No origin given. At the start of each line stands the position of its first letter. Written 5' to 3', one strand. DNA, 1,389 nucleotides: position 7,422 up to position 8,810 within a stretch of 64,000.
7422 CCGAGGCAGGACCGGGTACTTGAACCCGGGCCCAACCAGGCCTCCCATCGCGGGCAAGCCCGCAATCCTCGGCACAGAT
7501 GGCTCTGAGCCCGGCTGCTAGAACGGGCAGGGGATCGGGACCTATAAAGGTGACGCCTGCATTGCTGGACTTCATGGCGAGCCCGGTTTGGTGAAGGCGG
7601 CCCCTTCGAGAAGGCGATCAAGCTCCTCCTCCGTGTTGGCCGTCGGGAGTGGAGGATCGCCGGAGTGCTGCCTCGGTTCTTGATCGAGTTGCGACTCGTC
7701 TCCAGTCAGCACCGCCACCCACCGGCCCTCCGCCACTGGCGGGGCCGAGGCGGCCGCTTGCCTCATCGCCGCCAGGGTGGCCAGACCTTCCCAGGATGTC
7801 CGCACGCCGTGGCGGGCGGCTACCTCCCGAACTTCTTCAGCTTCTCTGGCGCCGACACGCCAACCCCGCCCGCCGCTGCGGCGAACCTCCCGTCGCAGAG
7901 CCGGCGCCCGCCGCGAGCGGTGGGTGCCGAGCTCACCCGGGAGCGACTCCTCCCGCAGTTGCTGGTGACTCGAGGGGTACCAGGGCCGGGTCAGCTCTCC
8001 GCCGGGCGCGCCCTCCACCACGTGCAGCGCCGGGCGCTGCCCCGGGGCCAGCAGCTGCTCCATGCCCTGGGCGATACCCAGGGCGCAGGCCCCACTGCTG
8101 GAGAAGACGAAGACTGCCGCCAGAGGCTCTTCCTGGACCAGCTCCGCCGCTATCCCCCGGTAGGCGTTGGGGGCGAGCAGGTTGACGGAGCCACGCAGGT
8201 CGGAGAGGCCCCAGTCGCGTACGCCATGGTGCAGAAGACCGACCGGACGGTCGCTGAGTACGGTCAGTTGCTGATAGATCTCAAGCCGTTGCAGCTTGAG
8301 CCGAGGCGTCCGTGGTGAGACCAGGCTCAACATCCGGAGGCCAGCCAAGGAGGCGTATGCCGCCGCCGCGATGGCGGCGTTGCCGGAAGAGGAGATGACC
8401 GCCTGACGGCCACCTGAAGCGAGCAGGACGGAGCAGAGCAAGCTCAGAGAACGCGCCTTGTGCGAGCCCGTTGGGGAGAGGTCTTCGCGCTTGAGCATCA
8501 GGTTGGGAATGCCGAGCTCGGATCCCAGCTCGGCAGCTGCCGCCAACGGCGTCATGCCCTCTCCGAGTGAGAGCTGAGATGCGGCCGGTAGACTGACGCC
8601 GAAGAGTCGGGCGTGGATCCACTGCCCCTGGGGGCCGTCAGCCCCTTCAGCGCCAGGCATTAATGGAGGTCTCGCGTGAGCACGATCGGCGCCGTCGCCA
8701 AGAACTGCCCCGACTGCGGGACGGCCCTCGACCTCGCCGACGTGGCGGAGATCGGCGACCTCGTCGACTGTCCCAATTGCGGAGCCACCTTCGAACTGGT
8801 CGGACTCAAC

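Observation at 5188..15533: Candidate carrier-protein-centred ligase / PLP / peptidase locus with AAA+-vWA and J-domain partners (possible undescribed system)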

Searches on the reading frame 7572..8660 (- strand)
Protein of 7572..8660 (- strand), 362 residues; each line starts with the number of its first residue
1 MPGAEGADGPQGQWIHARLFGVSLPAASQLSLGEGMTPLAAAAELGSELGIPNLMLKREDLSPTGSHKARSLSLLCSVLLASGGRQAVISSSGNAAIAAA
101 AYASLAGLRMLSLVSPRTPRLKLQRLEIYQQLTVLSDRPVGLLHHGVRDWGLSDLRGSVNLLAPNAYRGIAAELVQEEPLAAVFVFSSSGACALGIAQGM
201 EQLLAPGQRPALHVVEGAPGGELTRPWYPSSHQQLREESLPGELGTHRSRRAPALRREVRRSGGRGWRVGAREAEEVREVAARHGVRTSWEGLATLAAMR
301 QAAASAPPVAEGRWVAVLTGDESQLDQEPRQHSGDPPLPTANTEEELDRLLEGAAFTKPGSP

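Call 5: search_protein_families(library=pfam, proteins=[window:7572-8660:-], max_evalue=0.01)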
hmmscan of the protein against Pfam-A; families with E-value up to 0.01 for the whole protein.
window:7572-8660:- (362 aa): 1 family
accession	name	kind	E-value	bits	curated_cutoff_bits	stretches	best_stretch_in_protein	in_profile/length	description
PF00291.31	PALP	-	3.5e-35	122.2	35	1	31-320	2-295/295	Pyridoxal-phosphate dependent enzyme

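Call 6: search_protein_families(library=ncbifam, proteins=[window:7572-8660:-], max_evalue=0.01)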
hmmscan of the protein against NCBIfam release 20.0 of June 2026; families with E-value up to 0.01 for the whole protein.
window:7572-8660:- (362 aa): 24 families
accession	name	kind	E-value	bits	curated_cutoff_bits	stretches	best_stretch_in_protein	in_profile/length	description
NF006050.0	PRK08197.1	equivalog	2.2e-22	79.4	303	1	10-129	55-173/406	threonine synthase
NF004170.0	PRK05638.1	equivalog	1.3e-15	56.9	421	1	24-205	53-237/442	threonine synthase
NF005035.0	PRK06450.1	equivalog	6.8e-11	41.6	301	1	29-207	51-223/338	threonine synthase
NF004996.0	PRK06381.1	equivalog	1.8e-09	37.1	266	1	35-320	14-316/319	threonine synthase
NF006205.0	PRK08329.1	equivalog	3.4e-09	36.2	358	1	52-130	72-150/347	threonine synthase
TIGR00260.1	thrC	equivalog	3.6e-09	36.3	167.1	1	26-113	12-103/340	threonine synthase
NF005292.0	PRK06815.1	equivalog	1.7e-07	30.6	371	1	35-138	20-124/320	threonine/serine dehydratase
TIGR03945.1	PLP_SbnA_fam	equivalog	2.8e-07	29.9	349.95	1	53-131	23-105/304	2,3-diaminopropionate biosynthesis protein SbnA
NF006094.0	PRK08246.1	subfamily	1.3e-06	28.1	331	1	37-127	24-111/310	serine/threonine dehydratase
NF052537.1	CoM_syn_XcbE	exception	1.8e-06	27.4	450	1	28-113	7-96/322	coenzyme M biosynthesis enzyme XcbE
TIGR00263.1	trpB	equivalog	1.1e-05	24.7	392.45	1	36-109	50-124/385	tryptophan synthase subunit beta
NF009130.0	PRK12483.1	subfamily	2.8e-05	22.9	801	1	37-125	38-126/521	threonine ammonia-lyase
NF006390.0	PRK08639.1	equivalog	2.9e-05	23.2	421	1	36-130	25-119/418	threonine ammonia-lyase IlvA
TIGR01124.1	ilvA_2Cterm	equivalog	3.2e-05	22.7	411.3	1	36-127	17-108/499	threonine ammonia-lyase, biosynthetic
TIGR02079.1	THD1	equivalog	8.1e-05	21.6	440.55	1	37-131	17-111/410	threonine ammonia-lyase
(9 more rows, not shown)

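Call 20: search_solved_structures(query=window:7572-8660:-, max_evalue=0.001)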
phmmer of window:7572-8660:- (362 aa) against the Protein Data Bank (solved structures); distinct sequences matched with E-value up to 0.001: 16.
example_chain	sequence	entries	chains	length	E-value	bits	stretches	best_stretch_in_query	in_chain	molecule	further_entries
2d1f_A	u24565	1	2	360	6.3e-12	48.6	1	30-114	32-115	Threonine synthase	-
2zsj_A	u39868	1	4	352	2.1e-11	46.9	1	30-116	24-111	Threonine synthase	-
6cgq_A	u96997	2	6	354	8e-09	38.4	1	28-114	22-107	Threonine synthase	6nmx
1uim_A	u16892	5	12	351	8.4e-08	35.1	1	29-111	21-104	Threonine Synthase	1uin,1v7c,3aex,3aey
2rkb_A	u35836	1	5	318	2.2e-07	33.7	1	36-127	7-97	Serine dehydratase-like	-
1pwe_A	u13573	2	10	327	3.5e-07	33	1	36-127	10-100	L-serine dehydratase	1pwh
8y1j_A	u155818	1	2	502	6.4e-07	32.2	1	37-201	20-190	L-threonine dehydratase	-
4h27_A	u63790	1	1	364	7e-06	28.8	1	37-127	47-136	L-serine dehydratase/L-threonine deaminase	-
1p5j_A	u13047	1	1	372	1.9e-05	27.3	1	37-127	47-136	L-serine dehydratase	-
5ey5_B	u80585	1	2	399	2.8e-05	26.8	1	36-130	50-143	LBCA-b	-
5ybw_A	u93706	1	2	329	3.3e-05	26.5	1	46-197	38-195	Aspartate racemase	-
5tcf_B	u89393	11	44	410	0.00033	23.2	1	36-111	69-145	Tryptophan synthase beta chain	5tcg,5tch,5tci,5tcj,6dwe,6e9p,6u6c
2o2e_A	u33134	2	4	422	0.00035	23.2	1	36-111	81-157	Tryptophan synthase beta chain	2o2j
5ocw_B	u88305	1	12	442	0.00037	23.1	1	36-111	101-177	Tryptophan synthase beta chain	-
1x1q_A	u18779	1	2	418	0.00055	22.5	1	36-141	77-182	tryptophan synthase beta chain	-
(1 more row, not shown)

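Call 34: find_homologous_proteins(query=window:7572-8660:-)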
Query window:7572-8660:- (362 aa): 325 proteins with E <= 0.001 among 8000 candidates; the best 120 are listed.
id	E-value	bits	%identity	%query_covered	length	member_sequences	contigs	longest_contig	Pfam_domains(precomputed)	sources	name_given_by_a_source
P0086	7.9e-229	777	100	100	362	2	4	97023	PF00291.32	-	-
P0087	2.6e-198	676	89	99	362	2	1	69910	PF00291.32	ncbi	ncbi:MAG: PLP-dependent lyase/thiolase [Candidatus Dormiibacterota bacterium]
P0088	8.8e-162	556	75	99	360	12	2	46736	PF00291.32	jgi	jgi:threonine synthase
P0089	4.2e-152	524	72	100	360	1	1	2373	PF00291.32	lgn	-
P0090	6.6e-148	511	71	99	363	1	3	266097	PF00291.32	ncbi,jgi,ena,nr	ncbi:MAG TPA: PLP-dependent lyase/thiolase [Candidatus Dormibacteraeota bacterium]|nr:PLP-dependent 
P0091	1.3e-146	507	69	100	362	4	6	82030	PF00291.32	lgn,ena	-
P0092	2.2e-146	506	71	99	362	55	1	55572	PF00291.32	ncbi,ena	-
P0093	9.5e-145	500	71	98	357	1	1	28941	PF00291.32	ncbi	ncbi:MAG TPA: pyridoxal-phosphate dependent enzyme [Candidatus Dormibacteraeota bacterium]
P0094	3.3e-144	499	70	99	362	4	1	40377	PF00291.32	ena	-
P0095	9.2e-144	497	69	99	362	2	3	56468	PF00291.32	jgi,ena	-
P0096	5.1e-142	491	68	100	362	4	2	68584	PF00291.32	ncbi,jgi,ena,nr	ncbi:MAG TPA: PLP-dependent lyase/thiolase [Candidatus Acidoferrales bacterium]|nr:PLP-dependent lya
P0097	7.7e-140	484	68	99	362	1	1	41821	PF00291.32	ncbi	ncbi:MAG: pyridoxal-phosphate dependent enzyme [Candidatus Dormiibacterota bacterium]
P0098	1.1e-139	484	67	96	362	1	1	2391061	PF00291.32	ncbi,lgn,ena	-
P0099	1.4e-139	483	67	100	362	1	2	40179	PF00291.32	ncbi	ncbi:MAG: PLP-dependent lyase/thiolase [Candidatus Dormibacteria bacterium]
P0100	7.4e-139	481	67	98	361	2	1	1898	PF00291.32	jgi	jgi:threonine synthase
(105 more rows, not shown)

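Call 49: predict_structure(alignment_id=A3)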
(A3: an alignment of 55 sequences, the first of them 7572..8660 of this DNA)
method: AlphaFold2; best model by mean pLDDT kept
length: 362 residues; sequences in the alignment: 55
mean_pLDDT: 92.0   pTM: 0.91
mean pLDDT of the five models: 92.0, 91.7, 91.6, 91.6, 91.0
residues with pLDDT >= 90: 301; 70-90: 32; 50-70: 23; < 50: 6
segments of 3 or more residues with pLDDT < 50: 1-6
pLDDT, mean of each block of 10 residues (from residue 1): 56 96 96 96 98 97 96 98 98 94 98 94 94 96 98 96 98 96 96 98 97 94 89 57 66 97 96 96 97 98 83 96 88 81 98 96 66
secondary structure, 60 per line:
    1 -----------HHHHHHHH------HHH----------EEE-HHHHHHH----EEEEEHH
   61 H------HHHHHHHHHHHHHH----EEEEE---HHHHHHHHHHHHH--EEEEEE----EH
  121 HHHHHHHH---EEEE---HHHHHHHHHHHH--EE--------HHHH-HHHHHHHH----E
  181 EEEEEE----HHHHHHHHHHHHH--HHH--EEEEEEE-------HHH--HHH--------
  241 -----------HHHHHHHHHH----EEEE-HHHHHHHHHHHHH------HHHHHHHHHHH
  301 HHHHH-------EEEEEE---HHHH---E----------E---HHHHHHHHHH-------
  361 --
elements in order: H12-19 E39-41 H43-49 E54-58 H68-81 E86-90 H94-106 E109-114 H120-128 E132-135 H139-150 H163-166 H168-175 E180-186 H191-203 E211-217 H252-261 E266-269 H271-283 H290-305 E313-318 H322-325 H344-353

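Call 52: fold_search(model_id=the predicted structure, library=pdb)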
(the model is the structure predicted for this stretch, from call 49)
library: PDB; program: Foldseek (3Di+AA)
matches with E <= 10: 1653; with E <= 0.001: 511
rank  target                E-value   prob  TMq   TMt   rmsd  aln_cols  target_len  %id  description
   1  2zsj_A                3.1e-17  1.00  0.75  0.78  12.5       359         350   20  Crystal structure of threonine synthase from Aquifex aeolicus VF5 (released 2008-10-21)
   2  6nmx_D                4.4e-17  1.00  0.75  0.78  11.3       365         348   20  Threonine synthase from Bacillus subtilis ATCC 6633 with PLP and APPA (released 2019-03-13)
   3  6cgq_B                5.9e-17  1.00  0.75  0.79  11.7       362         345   21  Threonine synthase from Bacillus subtilis ATCC 6633 with PLP and PLP-Ala (released 2019-02-27)
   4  6nmx_A                8.3e-17  1.00  0.75  0.78  12.0       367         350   21  Threonine synthase from Bacillus subtilis ATCC 6633 with PLP and APPA (released 2019-03-13)
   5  6nmx_B                8.8e-17  1.00  0.75  0.77  12.0       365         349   21  Threonine synthase from Bacillus subtilis ATCC 6633 with PLP and APPA (released 2019-03-13)
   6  6cgq_A                2.0e-16  1.00  0.73  0.78  12.3       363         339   20  Threonine synthase from Bacillus subtilis ATCC 6633 with PLP and PLP-Ala (released 2019-02-27)
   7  2zsj_D                3.5e-16  1.00  0.75  0.78  11.9       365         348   20  Crystal structure of threonine synthase from Aquifex aeolicus VF5 (released 2008-10-21)
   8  1v7c_A                5.3e-16  1.00  0.75  0.77  10.3       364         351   22  Crystal structure of threonine synthase from thermus thermophilus hb8 in complex with a substrate analogue (released 2003-12-30)
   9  2d1f_A                6.3e-15  1.00  0.74  0.77  11.9       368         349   21  Structure of Mycobacterium tuberculosis threonine synthase (released 2006-09-05)
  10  1uin_A                1.4e-14  1.00  0.75  0.77  11.8       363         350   22  Crystal Structure of Threonine Synthase from Thermus Thermophilus HB8, Trigonal Crystal Form (released 2003-11-18)
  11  1uim_A                3.8e-14  1.00  0.74  0.77  11.7       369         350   22  Crystal Structure of Threonine Synthase from Thermus Thermophilus HB8, Orthorhombic Crystal Form (released 2003-11-18)
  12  5d85                  4.2e-14  1.00  0.66  0.76   3.0       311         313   17  Staphyloferrin B precursor biosynthetic enzyme SbnA bound to aminoacrylate intermediate (released 2016-02-03)
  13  2c2b_C                5.0e-14  1.00  0.77  0.63  13.3       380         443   16  Crystallographic structure of Arabidopsis thaliana Threonine synthase complexed with pyridoxal phosphate and S-adenosy (released 2005-11-28)
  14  3aey_B                5.6e-14  1.00  0.74  0.77  12.1       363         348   21  Apo form of threonine synthase from Thermus thermophilus HB8 (released 2010-11-17)
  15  1o58_B                1.1e-13  1.00  0.64  0.79   3.6       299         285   19  Crystal structure of O-acetylserine sulfhydrylase (TM0665) from Thermotoga maritima at 1.80 A resolution (released 2003-09-02)
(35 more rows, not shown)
